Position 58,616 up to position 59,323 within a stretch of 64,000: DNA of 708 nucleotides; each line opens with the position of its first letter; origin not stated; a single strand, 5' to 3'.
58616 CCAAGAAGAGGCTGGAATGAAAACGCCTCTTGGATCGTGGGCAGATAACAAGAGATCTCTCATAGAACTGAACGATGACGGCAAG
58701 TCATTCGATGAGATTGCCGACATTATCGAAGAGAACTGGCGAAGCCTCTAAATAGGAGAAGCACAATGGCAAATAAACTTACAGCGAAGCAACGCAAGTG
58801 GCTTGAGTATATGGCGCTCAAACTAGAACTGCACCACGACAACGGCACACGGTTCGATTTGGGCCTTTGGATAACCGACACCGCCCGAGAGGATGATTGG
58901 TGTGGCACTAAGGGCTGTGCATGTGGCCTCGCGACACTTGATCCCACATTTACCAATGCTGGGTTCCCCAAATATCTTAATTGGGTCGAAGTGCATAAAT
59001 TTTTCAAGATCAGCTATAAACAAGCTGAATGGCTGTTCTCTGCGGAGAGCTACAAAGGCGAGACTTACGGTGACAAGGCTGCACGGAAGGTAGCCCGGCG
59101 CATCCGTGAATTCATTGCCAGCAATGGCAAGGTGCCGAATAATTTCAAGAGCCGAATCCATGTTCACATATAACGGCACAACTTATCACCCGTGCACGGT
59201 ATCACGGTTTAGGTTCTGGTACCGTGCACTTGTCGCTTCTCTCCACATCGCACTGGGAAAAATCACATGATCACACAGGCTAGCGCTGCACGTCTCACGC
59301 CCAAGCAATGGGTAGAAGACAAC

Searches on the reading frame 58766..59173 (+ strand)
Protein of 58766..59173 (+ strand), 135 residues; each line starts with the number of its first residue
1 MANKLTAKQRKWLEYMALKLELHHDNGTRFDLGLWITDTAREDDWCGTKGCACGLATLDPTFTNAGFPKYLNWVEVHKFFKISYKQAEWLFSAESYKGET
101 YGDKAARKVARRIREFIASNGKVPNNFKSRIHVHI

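Call 16: search_protein_families(library=phrogs, proteins=[window:58766-59173:+], max_evalue=0.01)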
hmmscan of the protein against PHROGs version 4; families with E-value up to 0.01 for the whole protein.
window:58766-59173:+ (135 aa): 0 families

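Call 17: search_protein_families(library=pfam, proteins=[window:58766-59173:+], max_evalue=0.01)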
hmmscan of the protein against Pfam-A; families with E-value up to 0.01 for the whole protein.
window:58766-59173:+ (135 aa): 1 family
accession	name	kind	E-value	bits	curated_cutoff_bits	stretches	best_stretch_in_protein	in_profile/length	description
PF09373.15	PMBR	-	0.0022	18.4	24.9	0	105-125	9-29/33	Pseudomurein-binding repeat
